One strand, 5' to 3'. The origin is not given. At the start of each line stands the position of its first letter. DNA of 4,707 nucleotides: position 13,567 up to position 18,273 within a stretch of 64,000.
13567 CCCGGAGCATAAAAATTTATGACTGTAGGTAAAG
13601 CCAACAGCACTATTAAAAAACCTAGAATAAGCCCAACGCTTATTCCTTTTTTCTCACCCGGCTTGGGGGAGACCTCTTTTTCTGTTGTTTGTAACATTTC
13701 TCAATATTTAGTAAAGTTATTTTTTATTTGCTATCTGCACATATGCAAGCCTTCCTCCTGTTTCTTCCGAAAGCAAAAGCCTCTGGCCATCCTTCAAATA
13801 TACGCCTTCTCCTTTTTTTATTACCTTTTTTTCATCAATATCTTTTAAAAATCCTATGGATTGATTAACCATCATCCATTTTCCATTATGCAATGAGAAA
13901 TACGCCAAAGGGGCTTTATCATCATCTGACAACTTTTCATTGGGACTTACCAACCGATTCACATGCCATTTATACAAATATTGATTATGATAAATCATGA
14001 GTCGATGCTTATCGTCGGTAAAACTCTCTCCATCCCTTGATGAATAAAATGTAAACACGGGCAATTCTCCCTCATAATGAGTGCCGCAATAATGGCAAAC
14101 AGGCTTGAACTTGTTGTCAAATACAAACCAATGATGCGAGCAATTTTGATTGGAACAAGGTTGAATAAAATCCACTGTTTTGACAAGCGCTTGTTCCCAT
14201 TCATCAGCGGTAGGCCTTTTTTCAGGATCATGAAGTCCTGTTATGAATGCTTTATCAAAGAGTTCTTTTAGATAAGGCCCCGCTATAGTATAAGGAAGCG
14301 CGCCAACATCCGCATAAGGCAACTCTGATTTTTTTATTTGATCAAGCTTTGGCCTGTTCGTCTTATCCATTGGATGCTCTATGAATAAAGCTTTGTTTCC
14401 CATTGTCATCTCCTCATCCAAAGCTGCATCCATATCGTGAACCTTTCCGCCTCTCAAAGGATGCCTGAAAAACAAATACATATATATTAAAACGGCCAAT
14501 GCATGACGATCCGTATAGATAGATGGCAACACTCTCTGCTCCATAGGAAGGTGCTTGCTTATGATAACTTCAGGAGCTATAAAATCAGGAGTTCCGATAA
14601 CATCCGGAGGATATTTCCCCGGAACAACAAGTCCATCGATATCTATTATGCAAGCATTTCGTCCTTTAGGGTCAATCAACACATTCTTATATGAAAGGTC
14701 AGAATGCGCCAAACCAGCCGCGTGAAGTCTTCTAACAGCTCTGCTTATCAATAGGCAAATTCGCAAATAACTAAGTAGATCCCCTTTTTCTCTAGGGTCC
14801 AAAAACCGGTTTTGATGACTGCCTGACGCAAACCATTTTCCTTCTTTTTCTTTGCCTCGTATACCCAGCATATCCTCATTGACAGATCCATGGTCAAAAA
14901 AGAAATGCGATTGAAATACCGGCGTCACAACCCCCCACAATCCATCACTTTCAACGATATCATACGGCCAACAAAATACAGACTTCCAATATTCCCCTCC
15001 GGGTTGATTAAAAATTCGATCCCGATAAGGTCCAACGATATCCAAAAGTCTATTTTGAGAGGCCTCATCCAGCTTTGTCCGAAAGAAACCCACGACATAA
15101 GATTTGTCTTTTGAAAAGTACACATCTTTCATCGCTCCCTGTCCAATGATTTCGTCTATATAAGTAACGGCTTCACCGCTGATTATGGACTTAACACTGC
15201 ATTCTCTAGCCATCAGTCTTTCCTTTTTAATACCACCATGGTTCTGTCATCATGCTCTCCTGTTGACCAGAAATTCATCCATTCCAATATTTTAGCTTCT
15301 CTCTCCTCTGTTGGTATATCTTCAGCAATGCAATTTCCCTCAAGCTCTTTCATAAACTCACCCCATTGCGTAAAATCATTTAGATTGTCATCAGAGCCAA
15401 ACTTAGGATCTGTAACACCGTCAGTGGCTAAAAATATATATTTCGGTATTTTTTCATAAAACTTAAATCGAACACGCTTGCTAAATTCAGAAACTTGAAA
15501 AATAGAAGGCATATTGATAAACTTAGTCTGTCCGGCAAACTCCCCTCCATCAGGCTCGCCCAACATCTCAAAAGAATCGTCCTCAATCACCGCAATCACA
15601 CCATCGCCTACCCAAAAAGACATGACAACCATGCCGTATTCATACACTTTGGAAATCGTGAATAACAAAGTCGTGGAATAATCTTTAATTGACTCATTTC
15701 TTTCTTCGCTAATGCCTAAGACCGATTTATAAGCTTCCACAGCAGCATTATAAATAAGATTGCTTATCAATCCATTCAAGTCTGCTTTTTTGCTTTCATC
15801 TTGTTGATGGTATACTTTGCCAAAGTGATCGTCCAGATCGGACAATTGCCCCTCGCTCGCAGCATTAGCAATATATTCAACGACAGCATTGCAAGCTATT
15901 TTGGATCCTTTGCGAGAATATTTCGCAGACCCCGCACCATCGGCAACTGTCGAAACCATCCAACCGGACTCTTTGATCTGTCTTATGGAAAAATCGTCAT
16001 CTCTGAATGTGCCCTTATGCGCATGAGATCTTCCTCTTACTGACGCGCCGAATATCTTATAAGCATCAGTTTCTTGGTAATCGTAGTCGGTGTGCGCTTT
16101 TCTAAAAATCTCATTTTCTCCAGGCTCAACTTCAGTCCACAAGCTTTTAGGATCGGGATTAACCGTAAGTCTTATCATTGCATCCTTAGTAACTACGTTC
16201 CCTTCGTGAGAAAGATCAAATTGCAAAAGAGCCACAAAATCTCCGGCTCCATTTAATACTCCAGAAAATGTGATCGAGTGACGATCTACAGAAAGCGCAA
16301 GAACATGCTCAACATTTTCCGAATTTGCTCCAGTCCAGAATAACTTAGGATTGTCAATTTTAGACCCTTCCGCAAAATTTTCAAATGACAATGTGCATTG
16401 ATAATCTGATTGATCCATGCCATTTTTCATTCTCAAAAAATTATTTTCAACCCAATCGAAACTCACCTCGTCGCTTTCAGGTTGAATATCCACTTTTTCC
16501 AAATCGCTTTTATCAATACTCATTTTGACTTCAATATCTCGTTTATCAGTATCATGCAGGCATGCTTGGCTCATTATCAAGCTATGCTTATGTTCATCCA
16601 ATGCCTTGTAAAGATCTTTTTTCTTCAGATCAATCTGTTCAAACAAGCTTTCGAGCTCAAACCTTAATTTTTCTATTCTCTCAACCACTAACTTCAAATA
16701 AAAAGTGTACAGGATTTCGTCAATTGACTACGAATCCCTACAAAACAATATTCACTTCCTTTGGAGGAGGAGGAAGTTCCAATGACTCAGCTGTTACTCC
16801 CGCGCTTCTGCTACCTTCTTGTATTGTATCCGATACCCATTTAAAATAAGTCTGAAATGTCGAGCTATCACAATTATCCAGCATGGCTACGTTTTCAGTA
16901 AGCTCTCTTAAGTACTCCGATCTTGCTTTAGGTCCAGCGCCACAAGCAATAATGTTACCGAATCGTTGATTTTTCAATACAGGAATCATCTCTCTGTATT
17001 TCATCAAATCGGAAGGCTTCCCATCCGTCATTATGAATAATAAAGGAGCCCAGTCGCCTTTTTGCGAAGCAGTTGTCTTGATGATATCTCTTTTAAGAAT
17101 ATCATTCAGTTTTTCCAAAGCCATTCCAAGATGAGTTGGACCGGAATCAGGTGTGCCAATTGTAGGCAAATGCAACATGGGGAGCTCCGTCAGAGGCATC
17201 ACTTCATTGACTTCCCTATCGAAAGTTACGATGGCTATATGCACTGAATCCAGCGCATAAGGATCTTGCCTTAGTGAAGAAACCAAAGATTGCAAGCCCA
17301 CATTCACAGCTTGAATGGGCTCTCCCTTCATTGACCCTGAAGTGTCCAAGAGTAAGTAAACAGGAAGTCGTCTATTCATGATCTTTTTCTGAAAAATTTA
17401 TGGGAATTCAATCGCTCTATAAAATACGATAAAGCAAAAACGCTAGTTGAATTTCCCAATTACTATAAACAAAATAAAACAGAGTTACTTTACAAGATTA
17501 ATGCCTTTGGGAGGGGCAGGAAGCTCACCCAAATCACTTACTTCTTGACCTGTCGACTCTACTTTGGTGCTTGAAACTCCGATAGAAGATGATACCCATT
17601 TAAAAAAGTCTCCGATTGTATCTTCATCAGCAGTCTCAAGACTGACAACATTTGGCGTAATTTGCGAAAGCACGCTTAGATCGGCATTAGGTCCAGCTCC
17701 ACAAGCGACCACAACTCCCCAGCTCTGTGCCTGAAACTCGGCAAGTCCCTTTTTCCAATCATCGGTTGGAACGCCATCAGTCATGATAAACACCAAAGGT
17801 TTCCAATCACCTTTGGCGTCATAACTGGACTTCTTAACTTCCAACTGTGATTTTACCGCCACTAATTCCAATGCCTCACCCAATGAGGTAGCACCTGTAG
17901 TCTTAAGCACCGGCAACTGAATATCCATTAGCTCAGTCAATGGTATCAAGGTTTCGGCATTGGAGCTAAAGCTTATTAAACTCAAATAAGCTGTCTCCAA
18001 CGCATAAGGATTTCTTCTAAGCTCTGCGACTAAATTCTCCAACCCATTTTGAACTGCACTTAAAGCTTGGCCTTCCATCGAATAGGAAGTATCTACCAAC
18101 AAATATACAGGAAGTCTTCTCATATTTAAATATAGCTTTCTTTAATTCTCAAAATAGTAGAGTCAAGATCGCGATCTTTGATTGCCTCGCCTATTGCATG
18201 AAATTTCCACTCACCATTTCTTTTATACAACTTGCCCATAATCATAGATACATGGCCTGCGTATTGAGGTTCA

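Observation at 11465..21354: Non-canonical Ter-like cluster: five TerD paralogues, two TerY vWA proteins, a PP2C-kinase pair, a Ca2+/cation antiporter and PspA in one operon-like array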

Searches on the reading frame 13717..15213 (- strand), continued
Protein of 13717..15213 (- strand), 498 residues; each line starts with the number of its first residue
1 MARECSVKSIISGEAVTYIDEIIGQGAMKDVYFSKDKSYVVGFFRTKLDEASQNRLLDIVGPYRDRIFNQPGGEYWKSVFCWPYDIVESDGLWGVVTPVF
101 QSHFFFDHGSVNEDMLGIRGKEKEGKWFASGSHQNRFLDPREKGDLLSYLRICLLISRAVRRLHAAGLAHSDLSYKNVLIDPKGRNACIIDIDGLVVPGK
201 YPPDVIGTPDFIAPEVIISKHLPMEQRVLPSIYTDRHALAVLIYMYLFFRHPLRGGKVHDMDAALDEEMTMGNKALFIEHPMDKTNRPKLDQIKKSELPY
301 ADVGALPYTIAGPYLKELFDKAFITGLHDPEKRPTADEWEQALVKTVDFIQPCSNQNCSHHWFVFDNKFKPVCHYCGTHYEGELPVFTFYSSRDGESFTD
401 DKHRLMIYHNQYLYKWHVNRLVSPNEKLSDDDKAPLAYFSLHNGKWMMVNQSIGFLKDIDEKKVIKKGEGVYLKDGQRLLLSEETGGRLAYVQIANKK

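Call 39: search_protein_families(library=pfam, proteins=[L017:11464-12141:+, L017:12119-12955:+, L043:12957-15884:+, L035:7231-7602:+, L061:11521-12336:+, L021:11511-12557:+, L045:11469-12302:+, L003:11501-11773:+, L087:13831-14232:+, L087:2958-3647:+], max_evalue=0.01)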
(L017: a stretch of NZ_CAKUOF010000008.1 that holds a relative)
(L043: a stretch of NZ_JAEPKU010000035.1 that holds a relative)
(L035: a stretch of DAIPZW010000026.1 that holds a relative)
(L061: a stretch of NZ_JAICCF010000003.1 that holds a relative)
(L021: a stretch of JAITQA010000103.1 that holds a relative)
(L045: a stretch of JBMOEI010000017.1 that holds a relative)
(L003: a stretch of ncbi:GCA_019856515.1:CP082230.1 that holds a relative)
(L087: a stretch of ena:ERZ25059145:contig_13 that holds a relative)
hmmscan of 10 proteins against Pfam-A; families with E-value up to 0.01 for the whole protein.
L017:11464-12141:+ (225 aa): 3 families
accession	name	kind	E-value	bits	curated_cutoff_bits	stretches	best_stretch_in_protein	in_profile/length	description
PF13419.12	HAD_2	-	3.7e-16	60.2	23.8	1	8-209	3-176/178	Haloacid dehalogenase-like hydrolase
PF00702.32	Hydrolase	-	1.1e-13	52.4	26.4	1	3-205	1-191/191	haloacid dehalogenase-like hydrolase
PF13242.12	Hydrolase_like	-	2.8e-07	30.8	22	1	166-217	3-54/75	HAD-hyrolase-like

L017:12119-12955:+ (278 aa): 1 family
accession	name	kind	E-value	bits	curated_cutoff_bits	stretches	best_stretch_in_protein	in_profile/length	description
PF15610.12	PRTase_3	-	2.3e-78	263.7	28.7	1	14-274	5-264/264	PRTase ComF-like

L043:12957-15884:+ (975 aa): 6 families
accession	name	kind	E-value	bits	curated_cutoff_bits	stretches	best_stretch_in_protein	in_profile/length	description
PF00122.25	E1-E2_ATPase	-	5.8e-37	127.4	28.1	2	113-290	6-169/181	E1-E2 ATPase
PF00689.26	Cation_ATPase_C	-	1e-33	117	27.3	1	791-973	1-175/175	Cation transporting ATPase, C-terminus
PF13246.12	Cation_ATPase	-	8.5e-23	80.6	21.7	1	457-544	4-91/91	Cation transport ATPase (P-type)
PF00690.31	Cation_ATPase_N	-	4.8e-16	58.6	20.4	1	8-58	19-69/69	Cation transporter/ATPase, N-terminus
PF00702.32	Hydrolase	-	1.3e-13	52.2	26.4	1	411-721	2-190/191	haloacid dehalogenase-like hydrolase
PF08282.18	Hydrolase_3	-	6.2e-05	23.3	20.9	1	692-752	193-253/255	haloacid dehalogenase-like hydrolase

L035:7231-7602:+ (123 aa): 2 families
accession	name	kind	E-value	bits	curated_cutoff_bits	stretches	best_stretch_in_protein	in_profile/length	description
PF05099.18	TerB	-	0.00066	20.4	24.4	0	11-55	12-56/118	Tellurite resistance protein TerB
PF04391.17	DUF533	-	0.0058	16.7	29.6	0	77-110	83-116/178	Protein of unknown function (DUF533)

L061:11521-12336:+ (271 aa): 2 families
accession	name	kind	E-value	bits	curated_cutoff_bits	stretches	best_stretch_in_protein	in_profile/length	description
PF03741.22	TerC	-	9.9e-53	179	27.8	1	24-215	3-176/178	Integral membrane protein TerC family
PF04332.21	DUF475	-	1.9e-07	31.7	27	1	140-218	183-263/293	Protein of unknown function (DUF475)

L021:11511-12557:+ (348 aa): 2 families
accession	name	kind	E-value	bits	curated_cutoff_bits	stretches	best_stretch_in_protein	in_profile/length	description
PF13367.11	PrsW-protease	-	8e-18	65.1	23.5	1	183-331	35-189/196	PrsW family intramembrane metalloprotease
PF14237.11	GYF_2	-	0.00062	19.9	25.8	1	4-30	1-27/50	GYF domain 2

L045:11469-12302:+ (277 aa): 0 families

L003:11501-11773:+ (90 aa): 1 family
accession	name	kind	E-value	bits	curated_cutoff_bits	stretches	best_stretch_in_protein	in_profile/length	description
PF02325.22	YGGT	-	0.00012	22.8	27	1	26-77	21-67/70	YGGT family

L087:13831-14232:+ (133 aa): 0 families

L087:2958-3647:+ (229 aa): 1 family
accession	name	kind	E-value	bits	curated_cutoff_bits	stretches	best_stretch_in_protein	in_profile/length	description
PF08969.16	USP8_dimer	-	0.0068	17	24.6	0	148-185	62-99/114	USP8 dimerisation domain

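Call 58: search_solved_structures(query=A1, max_evalue=0.01)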
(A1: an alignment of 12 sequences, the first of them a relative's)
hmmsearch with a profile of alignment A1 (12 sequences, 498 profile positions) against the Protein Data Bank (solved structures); distinct sequences matched with E-value up to 0.01: 72 (the best 60 are shown).
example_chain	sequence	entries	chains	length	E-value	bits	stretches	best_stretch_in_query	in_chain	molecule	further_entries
4pdp_A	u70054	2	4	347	1.6e-06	30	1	151-257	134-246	Serine/threonine-protein kinase RAD53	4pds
5xzv_A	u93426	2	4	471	4e-06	28.7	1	151-257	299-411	Serine/threonine-protein kinase RAD53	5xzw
1fot_A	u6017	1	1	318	0.00017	23.3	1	156-221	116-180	CAMP-DEPENDENT PROTEIN KINASE TYPE 1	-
6qat_A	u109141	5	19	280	0.00051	21.7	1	154-224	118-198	Serine/threonine-protein kinase ULK2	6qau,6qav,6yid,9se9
2yza_A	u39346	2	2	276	0.00078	21.1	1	150-219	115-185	5'-AMP-activated protein kinase catalytic subunit alpha-2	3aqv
6bx6_A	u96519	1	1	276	0.00078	21.1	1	150-219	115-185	5'-AMP-activated protein kinase catalytic subunit alpha-2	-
4ow8_A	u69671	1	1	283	0.0011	20.6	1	154-215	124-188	Serine/threonine-protein kinase PknA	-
8r3y_I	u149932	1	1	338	0.0011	20.6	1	154-219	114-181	Protein kinase C iota type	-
9tmq_A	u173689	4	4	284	0.0011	20.6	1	154-215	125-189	Serine/threonine-protein kinase PknA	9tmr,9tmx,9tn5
3a8w_A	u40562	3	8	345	0.0012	20.6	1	154-219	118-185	Protein kinase C iota type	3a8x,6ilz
3zh8_A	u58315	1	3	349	0.0012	20.5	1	154-219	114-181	PROTEIN KINASE C IOTA TYPE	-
5lih_A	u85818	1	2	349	0.0012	20.5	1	154-219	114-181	Protein kinase C iota type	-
5li9_A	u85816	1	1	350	0.0012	20.5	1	154-219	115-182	Protein kinase C iota type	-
5li1_A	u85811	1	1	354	0.0012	20.5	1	154-219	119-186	Protein kinase C iota type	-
8r3x_A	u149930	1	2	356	0.0012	20.5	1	154-219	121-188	Protein kinase C iota type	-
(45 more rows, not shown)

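Call 86: search_protein_families(library=ncbifam, proteins=[L043:12957-15884:+, L025:11658-14639:+], max_evalue=1e-10)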
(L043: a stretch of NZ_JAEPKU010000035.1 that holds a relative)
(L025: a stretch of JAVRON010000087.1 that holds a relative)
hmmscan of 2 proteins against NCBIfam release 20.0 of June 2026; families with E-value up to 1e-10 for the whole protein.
L043:12957-15884:+ (975 aa): 19 families
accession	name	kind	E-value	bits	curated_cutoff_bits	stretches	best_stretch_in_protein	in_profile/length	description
TIGR01517.1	ATPase-IIB_Ca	equivalog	5e-205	683.4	507.05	2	351-973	301-879/882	calcium-translocating P-type ATPase, PMCA-type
TIGR01522.1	ATPase-IIA2_Ca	equivalog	1.9e-153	512.3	798.3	2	349-974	258-850/854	calcium-transporting P-type ATPase, PMR1-type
TIGR01116.1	ATPase-IIA1_Ca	equivalog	7.8e-130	434.4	703.4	2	356-972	211-796/799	calcium-translocating P-type ATPase, SERCA-type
TIGR01106.1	ATPase-IIC_X-K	subfamily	1.2e-100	337.9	946.1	2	328-833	266-815/997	Na,H/K antiporter P-type ATPase subunit alpha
TIGR01523.1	ATPase-IID_K-Na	equivalog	2.5e-91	306.8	645.05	2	465-856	449-851/997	potassium/sodium efflux P-type ATPase, fungal-type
TIGR01647.1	ATPase-IIIA_H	equivalog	3.9e-90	303.1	615.5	2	354-859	230-682/755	plasma-membrane proton-efflux P-type ATPase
TIGR01494.1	ATPase_P-type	subfamily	1.1e-88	297.8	62.3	4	671-793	354-471/478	HAD-IC family P-type ATPase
TIGR01524.1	ATPase-IIIB_Mg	equivalog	1.5e-87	294.4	610.75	2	360-865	286-763/867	magnesium-translocating P-type ATPase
NF011702.0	PRK15122.1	subfamily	5.1e-76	256.4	975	2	361-863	324-800/907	magnesium-translocating P-type ATPase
TIGR01525.1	ATPase-IB_hvy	subfamily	9.7e-62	209.6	346.25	3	673-787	417-536/560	heavy metal translocating P-type ATPase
TIGR01657.1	P-ATPase-V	hypoth_equivalog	7e-60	202.6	618.25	2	351-652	389-700/1055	ATP13A2 family polyamine export P-type ATPase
TIGR01512.1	ATPase-IB2_Cd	subfamily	1.4e-44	152.7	313.5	1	681-787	366-469/494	cadmium family heavy metal-translocating P-type ATPase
TIGR01511.1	ATPase-IB1_Cu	subfamily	2.7e-44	152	397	1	656-782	387-507/542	copper-translocating P-type ATPase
NF008262.1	PRK11033.1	equivalog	9.1e-35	120.3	1005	1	673-785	589-702/731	zinc/cadmium/mercury/lead-transporting ATPase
TIGR01497.1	kdpB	equivalog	9e-33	113.3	527.9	2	682-792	488-597/675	potassium-transporting ATPase subunit KdpB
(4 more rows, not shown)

L025:11658-14639:+ (993 aa): 19 families
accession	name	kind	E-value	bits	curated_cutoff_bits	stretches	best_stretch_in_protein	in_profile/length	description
TIGR01517.1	ATPase-IIB_Ca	equivalog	1.3e-209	698.6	507.05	2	361-976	302-879/882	calcium-translocating P-type ATPase, PMCA-type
TIGR01522.1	ATPase-IIA2_Ca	equivalog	1.7e-147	492.6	798.3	2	364-979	264-852/854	calcium-transporting P-type ATPase, PMR1-type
TIGR01116.1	ATPase-IIA1_Ca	equivalog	2.1e-126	423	703.4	3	511-978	377-799/799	calcium-translocating P-type ATPase, SERCA-type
TIGR01106.1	ATPase-IIC_X-K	subfamily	1.4e-96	324.4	946.1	4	658-841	630-816/997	Na,H/K antiporter P-type ATPase subunit alpha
TIGR01523.1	ATPase-IID_K-Na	equivalog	1.3e-91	307.7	645.05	2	482-859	458-846/997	potassium/sodium efflux P-type ATPase, fungal-type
TIGR01494.1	ATPase_P-type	subfamily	1.2e-86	291.1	62.3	4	678-801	354-471/478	HAD-IC family P-type ATPase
TIGR01647.1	ATPase-IIIA_H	equivalog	1.2e-85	288.3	615.5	2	362-813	229-636/755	plasma-membrane proton-efflux P-type ATPase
TIGR01524.1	ATPase-IIIB_Mg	equivalog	1.9e-79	267.6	610.75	2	365-825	282-716/867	magnesium-translocating P-type ATPase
NF011702.0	PRK15122.1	subfamily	1.6e-69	234.9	975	2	365-825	319-755/907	magnesium-translocating P-type ATPase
TIGR01525.1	ATPase-IB_hvy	subfamily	2.6e-64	218.1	346.25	3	678-793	415-534/560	heavy metal translocating P-type ATPase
TIGR01657.1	P-ATPase-V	hypoth_equivalog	2.2e-53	181.1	618.25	3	506-661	551-702/1055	ATP13A2 family polyamine export P-type ATPase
TIGR01512.1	ATPase-IB2_Cd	subfamily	5.5e-52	177.1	313.5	2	688-794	366-468/494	cadmium family heavy metal-translocating P-type ATPase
TIGR01511.1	ATPase-IB1_Cu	subfamily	3.8e-46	158.1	397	1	679-792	398-509/542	copper-translocating P-type ATPase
NF008262.1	PRK11033.1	equivalog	6.5e-30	104.2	1005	1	680-793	589-702/731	zinc/cadmium/mercury/lead-transporting ATPase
TIGR01497.1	kdpB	equivalog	3.1e-28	98.3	527.9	1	689-780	488-578/675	potassium-transporting ATPase subunit KdpB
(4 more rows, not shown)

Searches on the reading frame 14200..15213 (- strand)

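Call 61: search_protein_families(library=pfam, proteins=[window:14200-15213:-], max_evalue=10)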
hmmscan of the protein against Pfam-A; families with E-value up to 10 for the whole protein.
window:14200-15213:- (338 aa): 7 families
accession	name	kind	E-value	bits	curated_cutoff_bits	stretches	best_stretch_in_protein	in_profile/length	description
PF00069.31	Pkinase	-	1.1e-10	41.8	31.7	1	152-337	103-255/263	Protein kinase domain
PF06293.20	Kdo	-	0.0001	22.3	21.3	1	156-193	127-167/207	Lipopolysaccharide kinase (Kdo/WaaP) family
PF17667.7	Pkinase_fungal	-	0.0015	17.8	24.1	1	143-224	285-373/387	Fungal protein kinase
PF01163.29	RIO1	-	0.037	14.1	22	1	156-192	114-148/187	RIO domain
PF07714.23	PK_Tyr_Ser-Thr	-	0.044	13.5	23.1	1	135-183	90-138/258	Protein tyrosine and serine/threonine kinase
PF19974.5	TCAD9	-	0.081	12.5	40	1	161-191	292-320/429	Ternary complex associated domain 9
PF14531.12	Kinase-like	-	0.12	12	25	1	148-253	146-251/289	Kinase-like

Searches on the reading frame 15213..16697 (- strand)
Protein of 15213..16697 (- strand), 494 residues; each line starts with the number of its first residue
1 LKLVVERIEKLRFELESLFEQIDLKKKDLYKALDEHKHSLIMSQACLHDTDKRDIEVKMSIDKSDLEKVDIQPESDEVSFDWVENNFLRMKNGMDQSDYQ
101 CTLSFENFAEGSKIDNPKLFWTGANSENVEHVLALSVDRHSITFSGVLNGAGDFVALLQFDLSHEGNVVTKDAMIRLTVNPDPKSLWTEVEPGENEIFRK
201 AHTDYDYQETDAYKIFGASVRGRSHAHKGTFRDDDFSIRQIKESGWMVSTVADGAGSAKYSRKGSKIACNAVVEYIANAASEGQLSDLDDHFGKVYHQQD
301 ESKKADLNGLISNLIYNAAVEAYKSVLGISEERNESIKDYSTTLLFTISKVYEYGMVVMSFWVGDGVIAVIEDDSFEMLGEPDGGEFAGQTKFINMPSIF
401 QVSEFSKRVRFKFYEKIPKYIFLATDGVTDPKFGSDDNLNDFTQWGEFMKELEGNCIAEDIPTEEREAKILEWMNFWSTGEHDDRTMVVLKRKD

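Call 3: search_protein_families(library=pfam, proteins=[window:15213-16697:-], max_evalue=0.01)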
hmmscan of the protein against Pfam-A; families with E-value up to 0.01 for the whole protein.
window:15213-16697:- (494 aa): 1 family
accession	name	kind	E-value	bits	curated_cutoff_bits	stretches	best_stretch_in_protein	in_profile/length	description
PF13672.11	PP2C_2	-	5.1e-36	124.6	24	1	221-449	1-188/209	Protein phosphatase 2C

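Call 5: search_protein_families(library=ncbifam, proteins=[window:15213-16697:-], max_evalue=0.001)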
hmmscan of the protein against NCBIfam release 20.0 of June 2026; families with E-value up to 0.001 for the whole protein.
window:15213-16697:- (494 aa): 0 families

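Call 6: search_protein_families(library=padloc, proteins=[window:15213-16697:-], max_evalue=0.001)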
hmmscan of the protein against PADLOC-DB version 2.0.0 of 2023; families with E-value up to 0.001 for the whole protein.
window:15213-16697:- (494 aa): 0 families

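Call 59: search_solved_structures(query=window:15213-16697:-, max_evalue=0.1)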
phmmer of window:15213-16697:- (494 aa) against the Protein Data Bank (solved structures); distinct sequences matched with E-value up to 0.1: 0.

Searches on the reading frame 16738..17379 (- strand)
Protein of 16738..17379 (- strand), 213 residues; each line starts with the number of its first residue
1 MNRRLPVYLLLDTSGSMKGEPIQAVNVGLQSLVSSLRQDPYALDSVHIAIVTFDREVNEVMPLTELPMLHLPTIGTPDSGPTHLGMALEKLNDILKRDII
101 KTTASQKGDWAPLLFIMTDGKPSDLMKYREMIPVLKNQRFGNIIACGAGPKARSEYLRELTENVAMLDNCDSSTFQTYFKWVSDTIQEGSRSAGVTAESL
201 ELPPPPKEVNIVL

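Call 3: search_protein_families(library=pfam, proteins=[window:16738-17379:-], max_evalue=0.01)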
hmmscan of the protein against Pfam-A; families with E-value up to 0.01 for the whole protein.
window:16738-17379:- (213 aa): 3 families
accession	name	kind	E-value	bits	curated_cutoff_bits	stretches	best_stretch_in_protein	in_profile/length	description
PF00092.34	VWA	-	9.3e-13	49.2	23.8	1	7-164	2-154/174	von Willebrand factor type A domain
PF13519.12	VWA_2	-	4.3e-09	37.4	27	1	7-120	1-106/107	von Willebrand factor type A domain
PF13768.12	VWA_3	-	0.0085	16.6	27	0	7-62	3-51/155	von Willebrand factor type A domain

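Call 5: search_protein_families(library=ncbifam, proteins=[window:16738-17379:-], max_evalue=0.001)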
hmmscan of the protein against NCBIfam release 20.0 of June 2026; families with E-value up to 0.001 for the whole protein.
window:16738-17379:- (213 aa): 1 family
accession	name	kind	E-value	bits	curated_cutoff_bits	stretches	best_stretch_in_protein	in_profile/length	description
TIGR02442.1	Cob-chelat-sub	hypoth_equivalog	3.4e-05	22.5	779.45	1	6-122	474-583/641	putative cobaltochelatase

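Call 6: search_protein_families(library=padloc, proteins=[window:16738-17379:-], max_evalue=0.001)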
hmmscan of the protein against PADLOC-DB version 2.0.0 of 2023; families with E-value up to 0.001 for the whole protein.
window:16738-17379:- (213 aa): 0 families

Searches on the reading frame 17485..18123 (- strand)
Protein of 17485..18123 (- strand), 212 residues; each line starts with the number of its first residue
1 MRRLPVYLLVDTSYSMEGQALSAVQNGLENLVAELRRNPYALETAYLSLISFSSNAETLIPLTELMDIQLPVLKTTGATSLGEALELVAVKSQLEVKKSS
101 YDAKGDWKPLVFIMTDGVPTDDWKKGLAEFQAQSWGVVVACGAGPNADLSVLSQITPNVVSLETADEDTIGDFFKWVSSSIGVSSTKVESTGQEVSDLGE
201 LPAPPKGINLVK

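Call 3: search_protein_families(library=pfam, proteins=[window:17485-18123:-], max_evalue=0.01)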
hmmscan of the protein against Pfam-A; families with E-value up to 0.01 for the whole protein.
window:17485-18123:- (212 aa): 2 families
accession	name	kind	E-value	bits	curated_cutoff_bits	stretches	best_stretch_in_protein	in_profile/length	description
PF00092.34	VWA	-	1.1e-12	49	23.8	1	6-172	2-170/174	von Willebrand factor type A domain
PF13519.12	VWA_2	-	1.6e-09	38.8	27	1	6-117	1-106/107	von Willebrand factor type A domain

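Call 5: search_protein_families(library=ncbifam, proteins=[window:17485-18123:-], max_evalue=0.001)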
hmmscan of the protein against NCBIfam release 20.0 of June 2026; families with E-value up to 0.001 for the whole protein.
window:17485-18123:- (212 aa): 1 family
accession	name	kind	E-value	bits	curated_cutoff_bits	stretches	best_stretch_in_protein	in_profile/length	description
TIGR02442.1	Cob-chelat-sub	hypoth_equivalog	9e-05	21.1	779.45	1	6-117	475-581/641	putative cobaltochelatase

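Call 6: search_protein_families(library=padloc, proteins=[window:17485-18123:-], max_evalue=0.001)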
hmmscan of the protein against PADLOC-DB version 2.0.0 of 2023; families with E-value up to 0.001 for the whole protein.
window:17485-18123:- (212 aa): 0 families
